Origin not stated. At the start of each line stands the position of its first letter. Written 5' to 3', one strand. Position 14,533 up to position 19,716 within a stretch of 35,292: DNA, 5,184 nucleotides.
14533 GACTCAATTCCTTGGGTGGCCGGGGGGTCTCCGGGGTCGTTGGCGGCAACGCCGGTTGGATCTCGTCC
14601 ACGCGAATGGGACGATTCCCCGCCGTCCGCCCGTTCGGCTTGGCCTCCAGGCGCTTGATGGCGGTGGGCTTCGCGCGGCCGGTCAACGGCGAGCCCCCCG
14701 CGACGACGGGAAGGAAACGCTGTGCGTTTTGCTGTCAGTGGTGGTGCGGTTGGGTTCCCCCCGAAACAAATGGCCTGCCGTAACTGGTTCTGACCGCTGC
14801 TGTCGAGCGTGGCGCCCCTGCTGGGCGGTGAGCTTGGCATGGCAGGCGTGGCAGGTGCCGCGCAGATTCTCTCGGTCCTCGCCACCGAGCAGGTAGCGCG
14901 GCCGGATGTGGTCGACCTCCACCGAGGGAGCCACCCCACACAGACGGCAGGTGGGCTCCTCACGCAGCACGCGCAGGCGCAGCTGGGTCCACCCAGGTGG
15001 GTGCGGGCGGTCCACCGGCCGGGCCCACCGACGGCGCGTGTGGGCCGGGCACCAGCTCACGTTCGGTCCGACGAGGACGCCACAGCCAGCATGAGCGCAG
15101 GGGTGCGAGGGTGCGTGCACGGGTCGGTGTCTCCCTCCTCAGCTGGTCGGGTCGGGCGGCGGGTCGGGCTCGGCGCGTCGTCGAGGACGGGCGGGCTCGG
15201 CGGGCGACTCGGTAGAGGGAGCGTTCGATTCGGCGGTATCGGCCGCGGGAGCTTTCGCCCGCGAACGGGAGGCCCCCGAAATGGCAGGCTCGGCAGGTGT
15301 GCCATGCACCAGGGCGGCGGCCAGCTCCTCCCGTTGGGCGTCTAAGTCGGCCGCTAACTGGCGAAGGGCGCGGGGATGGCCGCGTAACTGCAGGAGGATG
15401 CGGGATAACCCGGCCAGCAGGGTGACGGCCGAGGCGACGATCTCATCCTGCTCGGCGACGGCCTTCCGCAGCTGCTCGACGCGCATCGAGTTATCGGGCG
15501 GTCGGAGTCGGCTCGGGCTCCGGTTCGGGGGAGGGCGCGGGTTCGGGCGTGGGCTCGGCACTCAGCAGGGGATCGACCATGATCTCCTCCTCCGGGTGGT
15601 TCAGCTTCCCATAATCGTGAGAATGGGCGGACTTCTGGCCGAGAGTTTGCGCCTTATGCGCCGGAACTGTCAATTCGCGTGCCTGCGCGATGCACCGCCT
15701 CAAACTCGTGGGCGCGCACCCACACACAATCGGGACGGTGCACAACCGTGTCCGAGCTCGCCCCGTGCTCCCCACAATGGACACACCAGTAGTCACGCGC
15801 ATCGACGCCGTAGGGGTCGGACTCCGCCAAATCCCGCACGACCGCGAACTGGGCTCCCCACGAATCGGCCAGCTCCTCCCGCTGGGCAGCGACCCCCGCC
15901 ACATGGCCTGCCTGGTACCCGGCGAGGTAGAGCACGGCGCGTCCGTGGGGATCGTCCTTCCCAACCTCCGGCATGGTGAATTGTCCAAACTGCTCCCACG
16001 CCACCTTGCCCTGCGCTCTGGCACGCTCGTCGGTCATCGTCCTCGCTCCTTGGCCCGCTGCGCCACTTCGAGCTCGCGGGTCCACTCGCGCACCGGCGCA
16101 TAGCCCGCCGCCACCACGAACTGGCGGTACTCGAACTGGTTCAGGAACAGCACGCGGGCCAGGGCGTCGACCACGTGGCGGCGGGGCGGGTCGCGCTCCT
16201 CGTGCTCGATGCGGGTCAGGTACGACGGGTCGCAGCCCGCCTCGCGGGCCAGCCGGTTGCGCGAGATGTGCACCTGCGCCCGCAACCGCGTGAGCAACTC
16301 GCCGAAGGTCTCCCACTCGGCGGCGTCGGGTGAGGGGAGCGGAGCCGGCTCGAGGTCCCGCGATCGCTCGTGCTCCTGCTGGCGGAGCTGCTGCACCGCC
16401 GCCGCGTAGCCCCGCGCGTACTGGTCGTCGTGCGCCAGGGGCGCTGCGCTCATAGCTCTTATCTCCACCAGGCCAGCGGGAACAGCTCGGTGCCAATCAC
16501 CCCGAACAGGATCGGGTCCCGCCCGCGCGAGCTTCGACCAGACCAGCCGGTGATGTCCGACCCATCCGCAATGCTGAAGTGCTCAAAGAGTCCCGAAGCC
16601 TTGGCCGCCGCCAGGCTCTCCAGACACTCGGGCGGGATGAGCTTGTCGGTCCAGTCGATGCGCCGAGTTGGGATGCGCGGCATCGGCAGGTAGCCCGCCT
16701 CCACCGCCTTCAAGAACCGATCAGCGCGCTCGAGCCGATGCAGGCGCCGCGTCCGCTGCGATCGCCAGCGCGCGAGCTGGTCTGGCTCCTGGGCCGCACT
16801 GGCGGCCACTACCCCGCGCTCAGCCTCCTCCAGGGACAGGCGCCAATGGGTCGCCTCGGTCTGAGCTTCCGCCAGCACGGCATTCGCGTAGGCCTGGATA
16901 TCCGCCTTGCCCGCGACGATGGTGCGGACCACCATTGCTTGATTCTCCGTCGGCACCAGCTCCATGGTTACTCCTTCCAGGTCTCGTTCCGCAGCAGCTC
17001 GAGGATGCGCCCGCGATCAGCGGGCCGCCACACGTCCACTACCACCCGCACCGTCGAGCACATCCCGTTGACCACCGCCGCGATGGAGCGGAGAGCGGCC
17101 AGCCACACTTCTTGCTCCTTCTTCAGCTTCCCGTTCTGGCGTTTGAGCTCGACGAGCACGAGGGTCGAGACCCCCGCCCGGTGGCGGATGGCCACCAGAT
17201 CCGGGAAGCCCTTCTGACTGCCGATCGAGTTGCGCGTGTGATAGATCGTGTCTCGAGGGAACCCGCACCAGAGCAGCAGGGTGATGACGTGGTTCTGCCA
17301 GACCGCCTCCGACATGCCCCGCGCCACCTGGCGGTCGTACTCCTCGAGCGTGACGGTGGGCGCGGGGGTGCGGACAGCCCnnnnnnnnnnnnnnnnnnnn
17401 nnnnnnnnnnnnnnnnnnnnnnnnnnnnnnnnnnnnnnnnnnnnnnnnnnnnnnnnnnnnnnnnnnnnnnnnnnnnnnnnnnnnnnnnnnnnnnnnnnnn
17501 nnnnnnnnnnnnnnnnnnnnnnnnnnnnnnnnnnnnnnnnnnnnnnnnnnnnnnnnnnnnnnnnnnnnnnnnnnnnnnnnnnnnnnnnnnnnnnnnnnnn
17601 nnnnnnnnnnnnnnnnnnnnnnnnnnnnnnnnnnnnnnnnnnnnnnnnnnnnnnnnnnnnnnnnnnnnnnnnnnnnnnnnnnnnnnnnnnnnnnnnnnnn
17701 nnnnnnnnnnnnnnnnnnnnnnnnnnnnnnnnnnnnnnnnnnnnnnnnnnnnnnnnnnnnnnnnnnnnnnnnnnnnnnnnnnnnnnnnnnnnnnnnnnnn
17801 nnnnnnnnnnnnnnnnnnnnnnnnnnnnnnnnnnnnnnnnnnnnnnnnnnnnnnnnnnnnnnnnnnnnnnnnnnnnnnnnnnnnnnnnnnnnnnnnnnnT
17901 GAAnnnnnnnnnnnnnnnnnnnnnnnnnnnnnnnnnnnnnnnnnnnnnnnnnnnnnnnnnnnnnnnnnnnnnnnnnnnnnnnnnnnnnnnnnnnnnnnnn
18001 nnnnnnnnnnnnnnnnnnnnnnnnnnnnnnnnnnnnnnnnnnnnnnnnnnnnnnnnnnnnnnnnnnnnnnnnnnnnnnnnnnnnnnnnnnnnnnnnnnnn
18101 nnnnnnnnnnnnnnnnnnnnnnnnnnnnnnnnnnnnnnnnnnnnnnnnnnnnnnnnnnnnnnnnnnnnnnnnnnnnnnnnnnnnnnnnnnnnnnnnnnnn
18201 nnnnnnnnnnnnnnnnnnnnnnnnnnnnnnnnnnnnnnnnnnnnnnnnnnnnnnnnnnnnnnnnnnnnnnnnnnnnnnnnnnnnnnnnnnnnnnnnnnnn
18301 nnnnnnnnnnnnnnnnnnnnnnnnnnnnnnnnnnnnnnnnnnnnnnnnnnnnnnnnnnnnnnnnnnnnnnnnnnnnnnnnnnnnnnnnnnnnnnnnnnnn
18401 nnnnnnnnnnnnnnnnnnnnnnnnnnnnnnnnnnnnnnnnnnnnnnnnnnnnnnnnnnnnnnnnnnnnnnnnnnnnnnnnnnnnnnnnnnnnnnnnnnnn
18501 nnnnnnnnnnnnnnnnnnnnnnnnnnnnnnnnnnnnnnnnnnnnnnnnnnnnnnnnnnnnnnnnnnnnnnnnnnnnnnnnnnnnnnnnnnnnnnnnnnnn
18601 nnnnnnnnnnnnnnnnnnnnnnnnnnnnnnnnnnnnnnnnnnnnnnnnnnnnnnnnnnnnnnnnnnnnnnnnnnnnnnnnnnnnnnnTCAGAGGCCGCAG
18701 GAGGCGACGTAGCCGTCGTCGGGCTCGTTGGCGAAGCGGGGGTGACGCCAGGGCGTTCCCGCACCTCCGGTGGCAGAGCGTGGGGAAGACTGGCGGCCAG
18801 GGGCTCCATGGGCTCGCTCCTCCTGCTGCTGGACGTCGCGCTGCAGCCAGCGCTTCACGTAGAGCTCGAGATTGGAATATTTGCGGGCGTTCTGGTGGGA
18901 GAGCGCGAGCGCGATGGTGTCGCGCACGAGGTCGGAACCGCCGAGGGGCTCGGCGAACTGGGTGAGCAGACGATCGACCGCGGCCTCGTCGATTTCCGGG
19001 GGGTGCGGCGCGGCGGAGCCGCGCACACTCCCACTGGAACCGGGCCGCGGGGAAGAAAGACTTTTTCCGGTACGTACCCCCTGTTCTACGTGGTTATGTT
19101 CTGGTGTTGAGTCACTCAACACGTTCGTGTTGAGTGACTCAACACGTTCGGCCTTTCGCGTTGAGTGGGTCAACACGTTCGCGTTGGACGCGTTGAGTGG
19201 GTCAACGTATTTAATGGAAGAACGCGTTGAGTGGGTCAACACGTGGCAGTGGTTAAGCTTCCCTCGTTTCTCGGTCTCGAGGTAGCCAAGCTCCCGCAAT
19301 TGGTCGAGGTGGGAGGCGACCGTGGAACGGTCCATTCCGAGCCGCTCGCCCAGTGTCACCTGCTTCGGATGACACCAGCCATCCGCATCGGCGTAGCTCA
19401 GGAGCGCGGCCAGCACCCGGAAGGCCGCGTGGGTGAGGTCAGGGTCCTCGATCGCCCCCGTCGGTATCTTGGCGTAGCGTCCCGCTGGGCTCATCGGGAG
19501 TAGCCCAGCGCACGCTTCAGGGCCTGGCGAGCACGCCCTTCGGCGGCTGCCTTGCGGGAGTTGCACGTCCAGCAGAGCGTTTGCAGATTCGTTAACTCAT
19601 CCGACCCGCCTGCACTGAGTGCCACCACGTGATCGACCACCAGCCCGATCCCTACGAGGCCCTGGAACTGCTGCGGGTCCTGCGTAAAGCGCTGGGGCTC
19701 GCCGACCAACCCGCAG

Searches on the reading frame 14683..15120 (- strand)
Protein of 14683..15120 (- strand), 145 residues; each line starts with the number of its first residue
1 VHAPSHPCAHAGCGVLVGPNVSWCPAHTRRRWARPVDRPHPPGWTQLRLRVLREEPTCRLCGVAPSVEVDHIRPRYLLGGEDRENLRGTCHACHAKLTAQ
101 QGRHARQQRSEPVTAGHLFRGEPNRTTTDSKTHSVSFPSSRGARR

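Call 25: search_protein_families(library=pfam, proteins=[window:14683-15120:-], max_evalue=0.01)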
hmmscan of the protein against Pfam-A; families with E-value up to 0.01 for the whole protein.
window:14683-15120:- (145 aa): 2 families
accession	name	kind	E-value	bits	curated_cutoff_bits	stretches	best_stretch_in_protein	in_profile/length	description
PF01844.29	HNH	-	2.5e-06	28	21.4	1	58-99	1-46/47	HNH endonuclease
PF14279.12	HNH_5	-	0.0002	21.6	27.5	1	58-107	1-53/56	HNH endonuclease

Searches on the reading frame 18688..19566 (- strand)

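Call 25: search_protein_families(library=pfam, proteins=[window:18688-19566:-], max_evalue=0.01)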
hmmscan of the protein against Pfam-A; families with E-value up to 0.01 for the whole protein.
window:18688-19566:- (292 aa): 7 families
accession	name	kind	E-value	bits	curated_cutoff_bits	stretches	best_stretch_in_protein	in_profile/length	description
PF13730.12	HTH_36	-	1.5e-13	50.8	25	1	44-96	3-55/55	Helix-turn-helix domain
PF12802.13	MarR_2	-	9.3e-06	26.2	27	1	43-100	2-54/61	MarR family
PF09339.16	HTH_IclR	-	0.00017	21.8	22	1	72-99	24-51/52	IclR helix-turn-helix domain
PF13545.12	HTH_Crp_2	-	0.0004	20.7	27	1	50-101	2-57/70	Crp-like helix-turn-helix domain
PF01022.26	HTH_5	-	0.0017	18.6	22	1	74-97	23-46/47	Bacterial regulatory protein, arsR family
PF13412.12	HTH_24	-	0.0026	17.8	21.9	1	71-97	22-48/48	Winged helix-turn-helix DNA-binding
PF01325.25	Fe_dep_repress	-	0.0079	16.8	26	0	67-102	23-58/60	Iron dependent repressor, N-terminal DNA binding domain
